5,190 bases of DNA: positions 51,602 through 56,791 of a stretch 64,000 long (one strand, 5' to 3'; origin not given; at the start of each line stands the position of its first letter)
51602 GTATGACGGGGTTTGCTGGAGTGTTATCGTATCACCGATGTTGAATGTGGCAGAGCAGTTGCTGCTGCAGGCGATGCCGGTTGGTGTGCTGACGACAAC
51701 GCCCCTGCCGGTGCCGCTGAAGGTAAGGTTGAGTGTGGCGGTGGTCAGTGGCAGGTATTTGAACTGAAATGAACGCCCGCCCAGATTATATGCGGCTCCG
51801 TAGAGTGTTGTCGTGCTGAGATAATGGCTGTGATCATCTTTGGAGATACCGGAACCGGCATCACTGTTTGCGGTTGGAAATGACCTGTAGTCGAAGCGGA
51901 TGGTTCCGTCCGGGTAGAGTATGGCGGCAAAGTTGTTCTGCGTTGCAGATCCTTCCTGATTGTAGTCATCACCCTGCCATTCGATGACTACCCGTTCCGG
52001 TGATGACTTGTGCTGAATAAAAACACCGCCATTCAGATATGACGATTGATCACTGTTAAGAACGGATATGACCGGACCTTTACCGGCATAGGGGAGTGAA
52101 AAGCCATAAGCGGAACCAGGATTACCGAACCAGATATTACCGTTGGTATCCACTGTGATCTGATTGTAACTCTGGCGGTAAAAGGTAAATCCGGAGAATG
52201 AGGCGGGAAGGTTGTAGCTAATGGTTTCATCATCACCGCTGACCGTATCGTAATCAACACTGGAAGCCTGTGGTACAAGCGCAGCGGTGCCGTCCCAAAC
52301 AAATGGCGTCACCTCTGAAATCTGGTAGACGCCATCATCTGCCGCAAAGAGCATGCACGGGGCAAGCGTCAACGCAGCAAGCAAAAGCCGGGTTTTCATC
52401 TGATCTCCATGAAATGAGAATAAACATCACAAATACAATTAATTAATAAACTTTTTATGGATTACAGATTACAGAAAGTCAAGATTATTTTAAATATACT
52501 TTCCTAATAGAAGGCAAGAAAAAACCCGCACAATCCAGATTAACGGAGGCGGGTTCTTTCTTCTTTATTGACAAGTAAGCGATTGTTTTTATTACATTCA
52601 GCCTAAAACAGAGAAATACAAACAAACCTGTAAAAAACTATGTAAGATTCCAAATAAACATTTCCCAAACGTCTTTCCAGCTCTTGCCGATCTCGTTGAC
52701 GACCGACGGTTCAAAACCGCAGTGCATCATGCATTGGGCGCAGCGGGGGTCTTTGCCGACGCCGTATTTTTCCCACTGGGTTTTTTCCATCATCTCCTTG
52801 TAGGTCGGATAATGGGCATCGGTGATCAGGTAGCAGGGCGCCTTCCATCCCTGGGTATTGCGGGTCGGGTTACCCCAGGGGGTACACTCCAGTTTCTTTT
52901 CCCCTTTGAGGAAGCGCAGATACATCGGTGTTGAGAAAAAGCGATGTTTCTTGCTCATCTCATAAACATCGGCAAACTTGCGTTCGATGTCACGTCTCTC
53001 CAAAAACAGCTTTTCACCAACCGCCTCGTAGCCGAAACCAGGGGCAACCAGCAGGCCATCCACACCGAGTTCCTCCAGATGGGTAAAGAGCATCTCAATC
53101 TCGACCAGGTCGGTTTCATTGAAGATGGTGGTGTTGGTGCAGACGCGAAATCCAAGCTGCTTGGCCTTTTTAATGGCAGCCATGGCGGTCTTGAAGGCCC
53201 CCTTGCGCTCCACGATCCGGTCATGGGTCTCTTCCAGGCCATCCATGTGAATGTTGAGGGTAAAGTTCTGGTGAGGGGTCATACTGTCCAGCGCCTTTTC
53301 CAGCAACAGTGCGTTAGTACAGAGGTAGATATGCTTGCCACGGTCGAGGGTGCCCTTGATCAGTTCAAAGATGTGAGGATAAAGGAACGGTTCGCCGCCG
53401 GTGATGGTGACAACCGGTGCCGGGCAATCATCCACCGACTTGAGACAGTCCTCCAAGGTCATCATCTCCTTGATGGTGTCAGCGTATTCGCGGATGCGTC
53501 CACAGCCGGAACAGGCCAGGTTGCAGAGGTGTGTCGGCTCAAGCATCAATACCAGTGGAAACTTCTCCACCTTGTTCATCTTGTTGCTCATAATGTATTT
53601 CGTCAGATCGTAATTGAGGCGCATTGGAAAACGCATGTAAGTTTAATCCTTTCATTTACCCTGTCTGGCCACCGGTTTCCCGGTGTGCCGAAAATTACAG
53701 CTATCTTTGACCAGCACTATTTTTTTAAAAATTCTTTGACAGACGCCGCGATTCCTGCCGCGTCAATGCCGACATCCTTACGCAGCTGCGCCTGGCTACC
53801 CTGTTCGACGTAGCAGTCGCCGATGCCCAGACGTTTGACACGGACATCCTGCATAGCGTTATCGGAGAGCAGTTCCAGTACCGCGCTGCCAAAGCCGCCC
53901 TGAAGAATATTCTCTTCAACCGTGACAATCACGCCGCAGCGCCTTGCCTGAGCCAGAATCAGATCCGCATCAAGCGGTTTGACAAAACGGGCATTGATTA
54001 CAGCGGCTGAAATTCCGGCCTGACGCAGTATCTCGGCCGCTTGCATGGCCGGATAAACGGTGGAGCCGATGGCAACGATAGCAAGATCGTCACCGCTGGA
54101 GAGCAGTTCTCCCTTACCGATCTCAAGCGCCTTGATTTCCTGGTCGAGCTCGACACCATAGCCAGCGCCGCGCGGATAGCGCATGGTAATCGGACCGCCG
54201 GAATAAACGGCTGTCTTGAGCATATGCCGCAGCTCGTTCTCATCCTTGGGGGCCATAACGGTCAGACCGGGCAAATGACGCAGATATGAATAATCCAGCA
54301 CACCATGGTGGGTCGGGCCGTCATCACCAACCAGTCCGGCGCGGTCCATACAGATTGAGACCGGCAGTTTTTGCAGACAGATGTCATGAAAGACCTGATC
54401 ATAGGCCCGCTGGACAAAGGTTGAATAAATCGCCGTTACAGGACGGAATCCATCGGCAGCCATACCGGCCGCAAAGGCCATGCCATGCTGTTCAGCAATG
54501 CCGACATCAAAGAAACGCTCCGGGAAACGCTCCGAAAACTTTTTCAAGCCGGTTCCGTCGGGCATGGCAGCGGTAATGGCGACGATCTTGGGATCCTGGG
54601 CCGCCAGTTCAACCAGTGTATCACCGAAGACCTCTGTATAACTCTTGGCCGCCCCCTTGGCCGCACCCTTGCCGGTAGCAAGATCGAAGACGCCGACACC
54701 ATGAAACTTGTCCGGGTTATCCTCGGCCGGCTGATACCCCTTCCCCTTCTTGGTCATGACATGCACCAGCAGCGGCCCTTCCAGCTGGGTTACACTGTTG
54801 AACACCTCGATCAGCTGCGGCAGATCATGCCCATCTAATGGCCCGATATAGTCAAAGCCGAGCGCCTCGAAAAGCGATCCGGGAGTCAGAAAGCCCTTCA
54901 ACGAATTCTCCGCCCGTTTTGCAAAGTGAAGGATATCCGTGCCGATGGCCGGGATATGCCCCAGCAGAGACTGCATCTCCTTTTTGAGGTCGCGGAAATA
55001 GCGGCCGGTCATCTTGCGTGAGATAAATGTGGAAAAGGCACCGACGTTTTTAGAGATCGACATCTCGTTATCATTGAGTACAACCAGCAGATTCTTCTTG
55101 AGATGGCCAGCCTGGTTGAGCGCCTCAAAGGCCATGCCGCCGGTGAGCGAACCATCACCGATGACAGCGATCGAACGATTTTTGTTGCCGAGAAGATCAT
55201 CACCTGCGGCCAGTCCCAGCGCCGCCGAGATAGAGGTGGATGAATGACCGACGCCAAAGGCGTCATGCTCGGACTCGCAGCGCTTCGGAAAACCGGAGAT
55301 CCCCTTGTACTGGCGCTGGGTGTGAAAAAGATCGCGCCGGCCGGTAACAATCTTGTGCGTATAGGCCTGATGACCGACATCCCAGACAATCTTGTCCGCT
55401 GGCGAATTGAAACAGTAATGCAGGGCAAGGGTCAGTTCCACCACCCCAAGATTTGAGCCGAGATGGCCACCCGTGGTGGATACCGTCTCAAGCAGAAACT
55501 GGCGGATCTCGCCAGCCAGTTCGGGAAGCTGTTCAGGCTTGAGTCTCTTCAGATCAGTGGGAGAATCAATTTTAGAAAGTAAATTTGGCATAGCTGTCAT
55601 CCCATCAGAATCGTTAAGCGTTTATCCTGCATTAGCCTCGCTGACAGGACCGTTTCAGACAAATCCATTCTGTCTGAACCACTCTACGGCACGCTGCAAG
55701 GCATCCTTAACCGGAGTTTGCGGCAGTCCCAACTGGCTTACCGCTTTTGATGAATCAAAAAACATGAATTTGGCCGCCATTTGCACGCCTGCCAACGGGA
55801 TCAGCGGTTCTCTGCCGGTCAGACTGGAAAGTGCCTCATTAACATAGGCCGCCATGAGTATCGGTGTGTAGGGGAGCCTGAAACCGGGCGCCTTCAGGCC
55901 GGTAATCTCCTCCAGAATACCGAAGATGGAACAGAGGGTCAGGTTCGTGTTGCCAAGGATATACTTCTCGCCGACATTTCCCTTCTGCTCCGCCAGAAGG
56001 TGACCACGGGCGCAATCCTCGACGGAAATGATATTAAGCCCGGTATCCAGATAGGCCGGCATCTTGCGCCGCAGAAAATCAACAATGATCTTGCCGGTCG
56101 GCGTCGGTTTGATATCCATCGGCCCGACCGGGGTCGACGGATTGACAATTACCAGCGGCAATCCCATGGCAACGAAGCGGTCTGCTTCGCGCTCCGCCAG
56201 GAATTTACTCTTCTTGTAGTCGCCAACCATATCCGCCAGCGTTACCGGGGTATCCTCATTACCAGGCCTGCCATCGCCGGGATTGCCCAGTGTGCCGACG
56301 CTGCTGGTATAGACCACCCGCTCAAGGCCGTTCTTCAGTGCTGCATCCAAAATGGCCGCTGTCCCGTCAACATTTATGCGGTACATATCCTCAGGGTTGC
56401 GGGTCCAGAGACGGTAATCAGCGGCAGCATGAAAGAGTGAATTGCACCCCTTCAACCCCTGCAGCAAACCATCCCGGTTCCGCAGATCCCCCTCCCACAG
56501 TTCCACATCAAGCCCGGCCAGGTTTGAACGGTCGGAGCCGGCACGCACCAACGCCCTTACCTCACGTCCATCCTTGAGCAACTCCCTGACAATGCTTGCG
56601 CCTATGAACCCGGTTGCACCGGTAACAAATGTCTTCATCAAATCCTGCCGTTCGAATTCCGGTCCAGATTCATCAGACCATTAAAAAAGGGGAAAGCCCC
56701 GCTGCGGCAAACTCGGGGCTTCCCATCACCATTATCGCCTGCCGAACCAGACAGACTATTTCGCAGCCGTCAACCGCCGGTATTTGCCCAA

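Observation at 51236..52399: Secreted InlB-B-repeat-like protein encoded immediately upstream of a signal-peptide-bearing Rhs (no PAAR/VgrG)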

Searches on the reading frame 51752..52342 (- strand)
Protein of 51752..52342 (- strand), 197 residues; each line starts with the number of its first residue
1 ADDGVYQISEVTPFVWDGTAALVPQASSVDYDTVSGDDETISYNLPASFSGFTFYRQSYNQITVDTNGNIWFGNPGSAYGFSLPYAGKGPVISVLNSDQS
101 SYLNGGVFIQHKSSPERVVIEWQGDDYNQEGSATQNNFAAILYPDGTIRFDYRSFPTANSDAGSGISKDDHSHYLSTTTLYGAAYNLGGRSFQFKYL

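Call 53: search_protein_representatives(protein=window:51752-52342:-)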
Query: 197 residues. Proteins with E-value up to 0.001 (for the whole library): 556; up to 1e-10: 152; up to 1e-30: 79. The best 150 are listed.
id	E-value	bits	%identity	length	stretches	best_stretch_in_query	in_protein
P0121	2.2e-54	200.7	50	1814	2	2-194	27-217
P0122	2.7e-54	200.4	54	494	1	1-192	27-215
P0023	1.1e-53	198.5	55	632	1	11-194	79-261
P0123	1.2e-53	198.3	55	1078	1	1-194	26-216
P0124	1.3e-52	194.9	57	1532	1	1-194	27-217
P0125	2.7e-52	193.9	58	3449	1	1-194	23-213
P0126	4.9e-52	193.1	53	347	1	1-194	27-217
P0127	5.2e-52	193.0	54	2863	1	1-195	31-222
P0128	1.3e-51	191.7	53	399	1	2-194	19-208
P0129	1.7e-51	191.3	58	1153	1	1-194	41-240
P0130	2.6e-51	190.7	54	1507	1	1-194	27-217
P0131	5.4e-51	189.7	52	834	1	3-195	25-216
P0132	8.6e-51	189.0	53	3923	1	1-194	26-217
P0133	1.4e-50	188.3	52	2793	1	1-194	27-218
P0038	8.4e-50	185.8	54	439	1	3-194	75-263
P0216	1.9e-17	80.2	35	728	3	33-165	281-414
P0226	8.7e-16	74.7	34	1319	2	4-160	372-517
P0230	2.6e-15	73.2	30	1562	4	14-159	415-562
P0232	6.0e-15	72.0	33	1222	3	92-163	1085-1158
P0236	1.1e-13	67.9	28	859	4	23-167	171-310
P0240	3.9e-13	66.1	32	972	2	34-182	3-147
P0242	6.4e-13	65.4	31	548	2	34-179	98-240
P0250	1.5e-11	60.9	33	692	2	20-166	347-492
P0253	3.3e-11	59.8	32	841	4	15-162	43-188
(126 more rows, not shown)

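Call 54: search_protein_families(library=pfam, proteins=[P0216, P0236, P0253, P0242, P0250, P0240, P0226, P0230, P0232], max_evalue=0.01)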
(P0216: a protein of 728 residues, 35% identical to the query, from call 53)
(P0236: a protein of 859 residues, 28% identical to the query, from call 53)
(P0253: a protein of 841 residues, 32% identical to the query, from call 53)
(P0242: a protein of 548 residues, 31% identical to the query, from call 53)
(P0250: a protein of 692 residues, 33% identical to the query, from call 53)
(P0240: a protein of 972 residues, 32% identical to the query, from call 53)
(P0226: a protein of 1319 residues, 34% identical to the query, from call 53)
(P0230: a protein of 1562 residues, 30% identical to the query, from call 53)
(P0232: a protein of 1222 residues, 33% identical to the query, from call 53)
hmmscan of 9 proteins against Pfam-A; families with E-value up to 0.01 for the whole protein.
P0216 (728 aa): 5 families
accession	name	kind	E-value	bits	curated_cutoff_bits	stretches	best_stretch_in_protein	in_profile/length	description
PF13620.12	CarboxypepD_reg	-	3.3e-16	59.8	32.3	2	458-533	1-81/82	Carboxypeptidase regulatory-like domain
PF13385.13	Laminin_G_3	-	1.3e-13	51.8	27.6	1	2-76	79-150/151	Concanavalin A-like lectin/glucanases superfamily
PF13715.12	CarbopepD_reg_2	-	1.6e-13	50.9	32.2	2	468-508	11-51/88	CarboxypepD_reg-like domain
PF06119.19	NIDO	-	1.7e-11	44.9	25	2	307-352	3-44/186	Nidogen-like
PF17210.9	SdrD_B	-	0.00014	22.5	29.7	1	483-511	40-67/112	SdrD B-like domain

P0236 (859 aa): 1 family
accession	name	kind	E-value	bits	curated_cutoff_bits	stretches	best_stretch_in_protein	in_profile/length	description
PF06119.19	NIDO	-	1.1e-07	32.5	25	0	724-756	78-112/186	Nidogen-like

P0253 (841 aa): 1 family
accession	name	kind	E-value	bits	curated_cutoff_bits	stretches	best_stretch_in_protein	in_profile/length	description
PF06119.19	NIDO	-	1.9e-08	35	25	0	467-517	2-51/186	Nidogen-like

P0242 (548 aa): 0 families

P0250 (692 aa): 0 families

P0240 (972 aa): 12 families
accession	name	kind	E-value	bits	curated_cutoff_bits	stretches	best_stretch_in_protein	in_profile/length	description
PF22544.2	HYDIN_VesB_CFA65-like_Ig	-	5.7e-16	59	25.5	1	227-322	3-99/100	HYDIN/CFA65/VesB-like, Ig-like domain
PF06119.19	NIDO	-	1.3e-14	55.1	25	1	29-79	3-50/186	Nidogen-like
PF15780.11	ASH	-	5.9e-09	36.4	27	1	226-312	2-94/98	Abnormal spindle-like microcephaly-assoc'd, ASPM-SPD-2-Hydin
PF13860.13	FlgD_ig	-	8.5e-09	35.7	27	1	897-960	12-76/79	FlgD Ig-like domain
PF22073.2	Cep192_D4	-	1.7e-06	28.7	35.5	1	231-324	8-111/112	Cep192 domain 4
PF07610.17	DUF1573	-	1.1e-05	25.8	26.1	0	617-658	51-91/98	Protein of unknown function (DUF1573)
PF24507.1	Ig_CFAP65_4th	-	9.1e-05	23.2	27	0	606-638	20-52/76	CFAP65, fourth Ig-like domain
PF12371.14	TMEM131_like_N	-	9.7e-05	23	28.8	1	228-306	2-82/84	Transmembrane protein 131-like N-terminal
PF22067.2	Cep192_D3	-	0.0013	19.3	27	0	252-300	26-75/99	Cep192 domain 3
PF23755.1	Ig-like_IP5PC_F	-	0.0039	17.4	27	0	161-222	60-120/137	IP5P C-F Ig-like domain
PF21310.3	OCRL-like_ASH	-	0.0059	17.2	27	0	163-188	46-71/109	Inositol polyphosphate 5-phosphatase OCRL-like, ASH domain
PF19190.6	BACON_2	-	0.0081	16.5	25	0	607-652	41-85/94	Viral BACON domain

P0226 (1319 aa): 7 families
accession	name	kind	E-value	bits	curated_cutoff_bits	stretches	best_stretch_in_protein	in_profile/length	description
PF07705.17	CARDB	-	5.8e-34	116.8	22.7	3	617-698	4-85/101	CARDB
PF01364.23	Peptidase_C25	-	5e-22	79.1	23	1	25-214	175-374/374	Peptidase family C25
PF19190.6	BACON_2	-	3.2e-17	62.7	25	1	900-950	31-81/94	Viral BACON domain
PF22544.2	HYDIN_VesB_CFA65-like_Ig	-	3.9e-10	40.3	25.5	1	913-959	49-94/100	HYDIN/CFA65/VesB-like, Ig-like domain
PF22076.2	Cep192_D6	-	1e-07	32.5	35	0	910-939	44-73/101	Cep192 domain 6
PF13313.11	DUF4082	-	2.5e-06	28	28.4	1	780-895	12-139/143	Domain of unknown function (DUF4082)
PF13004.13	BACON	-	6.2e-05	23.3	25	0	905-937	4-35/61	Putative binding domain, N-terminal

P0230 (1562 aa): 6 families
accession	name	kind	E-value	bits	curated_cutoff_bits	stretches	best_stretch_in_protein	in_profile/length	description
PF00092.34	VWA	-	7.7e-19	69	23.8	1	944-1110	1-172/174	von Willebrand factor type A domain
PF13519.12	VWA_2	-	8.1e-11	42.9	27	1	945-1054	1-107/107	von Willebrand factor type A domain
PF13768.12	VWA_3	-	6.5e-06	26.7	27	1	944-1097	2-153/155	von Willebrand factor type A domain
PF18884.5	TSP3_bac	-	0.00051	20.3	25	1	1167-1179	1-13/22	Bacterial TSP3 repeat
PF13511.11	DUF4124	-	0.00071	20.2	22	0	81-96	17-31/56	Domain of unknown function (DUF4124)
PF05762.20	VWA_CoxE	-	0.0014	18.5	26.4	1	940-1061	54-167/222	VWA domain containing CoxE-like protein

P0232 (1222 aa): 2 families
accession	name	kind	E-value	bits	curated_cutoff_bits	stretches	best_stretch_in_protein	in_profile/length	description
PF13306.12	LRR_5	-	1e-31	109.9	27.7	2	107-180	11-83/127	BspA type Leucine rich repeat region (6 copies)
PF00084.26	Sushi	-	2.7e-22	79.4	20.7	2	471-512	15-56/56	Sushi repeat (SCR repeat)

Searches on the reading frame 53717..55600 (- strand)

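Call 6: search_protein_families(library=pfam, proteins=[window:53717-55600:-], max_evalue=0.01)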
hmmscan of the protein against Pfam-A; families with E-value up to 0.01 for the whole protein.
window:53717-55600:- (627 aa): 8 families
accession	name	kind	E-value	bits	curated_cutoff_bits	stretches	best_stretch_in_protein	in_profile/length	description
PF13292.11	DXP_synthase_N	-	4.8e-123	410.2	21.2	1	8-283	1-274/274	1-deoxy-D-xylulose-5-phosphate synthase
PF02779.29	Transket_pyr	-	7e-50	169.5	27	1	319-479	3-171/174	Transketolase, pyrimidine binding domain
PF02780.25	Transketolase_C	-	4.3e-33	114.3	25.9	1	495-617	1-124/124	Transketolase, C-terminal domain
PF00456.26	Transketolase_N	-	5e-05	22.9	22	1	143-187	147-192/334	Transketolase, thiamine diphosphate binding domain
PF17147.9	PFOR_II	-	7.1e-05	23.5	27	1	505-582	2-79/102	Pyruvate:ferredoxin oxidoreductase core domain II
PF02775.26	TPP_enzyme_C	-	0.0001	22.6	21.9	1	113-180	23-84/151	Thiamine pyrophosphate enzyme, C-terminal TPP binding domain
PF00676.26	E1_dh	-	0.002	17.6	22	1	121-184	104-167/300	Dehydrogenase E1 component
PF22613.1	Transketolase_C_1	-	0.0027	18.4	27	1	504-546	12-54/113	Transketolase-like TK C-terminal domain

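Call 7: search_protein_families(library=ncbifam, proteins=[window:53717-55600:-], max_evalue=0.01)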
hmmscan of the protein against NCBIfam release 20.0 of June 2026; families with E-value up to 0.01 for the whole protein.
window:53717-55600:- (627 aa): 15 families
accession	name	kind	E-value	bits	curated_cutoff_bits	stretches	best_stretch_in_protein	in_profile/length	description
TIGR00204.1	dxs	equivalog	1.8e-258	859.1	465.95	1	8-625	1-615/616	1-deoxy-D-xylulose-5-phosphate synthase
NF003933.0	PRK05444.2-2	equivalog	8.8e-182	605.8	395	1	6-624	6-604/606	1-deoxy-D-xylulose-5-phosphate synthase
NF008968.0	PRK12315.1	subfamily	4.3e-167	556.9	510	2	242-625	202-581/582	1-deoxy-D-xylulose-5-phosphate synthase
NF004559.0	PRK05899.2-5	equivalog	8.5e-73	245.6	488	3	315-626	314-625/627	transketolase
NF004556.0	PRK05899.2-2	equivalog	2.3e-37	128.6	575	1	322-625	325-638/639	transketolase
NF006667.0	PRK09212.1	subfamily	3.5e-27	95.1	321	1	352-588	37-286/327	pyruvate dehydrogenase complex E1 component subunit beta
NF008854.0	PRK11892.1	equivalog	5.1e-21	74.9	454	1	360-622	188-459/464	pyruvate dehydrogenase complex E1 component subunit beta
TIGR00232.1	tktlase_bact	equivalog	1.2e-19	70.1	682.25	2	355-539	390-576/654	transketolase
NF004558.0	PRK05899.2-4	equivalog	4.1e-16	58.5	788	2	354-537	384-569/651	transketolase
TIGR03181.1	PDH_E1_alph_x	equivalog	2e-07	30.2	411.35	1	122-186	126-190/341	pyruvate dehydrogenase (acetyl-transferring) E1 component subunit alpha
TIGR03710.1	OAFO_sf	subfamily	2.4e-05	23.1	482.75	1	503-565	463-524/561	2-oxoacid:acceptor oxidoreductase subunit alpha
NF007201.0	PRK09622.1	equivalog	3.4e-05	22.9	590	1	505-576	269-340/405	2-oxoacid:ferredoxin oxidoreductase subunit alpha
TIGR03182.1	PDH_E1_alph_y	equivalog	4e-05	22.7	393.85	1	116-185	108-177/315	pyruvate dehydrogenase (acetyl-transferring) E1 component subunit alpha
NF006412.0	PRK08659.1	equivalog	0.00044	19.5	411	1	503-566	274-337/378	2-oxoacid:acceptor oxidoreductase subunit alpha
NF041170.1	Oxoac_fdxalpha_Archa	equivalog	0.0014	17.1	800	1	504-566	520-583/636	2-oxoacid:ferredoxin oxidoreductase subunit alpha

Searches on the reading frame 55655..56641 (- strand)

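Call 40: search_protein_families(library=pfam, proteins=[window:55655-56641:-], max_evalue=0.0001)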
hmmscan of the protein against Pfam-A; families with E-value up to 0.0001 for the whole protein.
window:55655-56641:- (328 aa): 7 families
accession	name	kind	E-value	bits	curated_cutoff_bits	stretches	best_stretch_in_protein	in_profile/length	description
PF01370.27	Epimerase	-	3.9e-32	112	20.9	1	5-230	2-240/240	NAD dependent epimerase/dehydratase family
PF01073.25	3Beta_HSD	-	1.1e-21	77.5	22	1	6-151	2-155/280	3-beta hydroxysteroid dehydrogenase/isomerase family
PF07993.18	NAD_binding_4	-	1.9e-18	67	20.1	2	65-178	88-210/258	Male sterility protein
PF13460.12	NAD_binding_10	-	2.8e-16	60.4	27.2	1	8-169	1-144/184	NAD(P)H-binding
PF05368.20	NmrA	-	3.4e-12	47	27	1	5-114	6-107/298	NmrA-like family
PF16363.11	GDP_Man_Dehyd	-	4.6e-12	46.5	27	1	5-186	1-198/332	GDP-mannose 4,6 dehydratase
PF02719.21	Polysacc_synt_2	-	1.2e-07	31.6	20.2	1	5-114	2-128/293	Polysaccharide biosynthesis protein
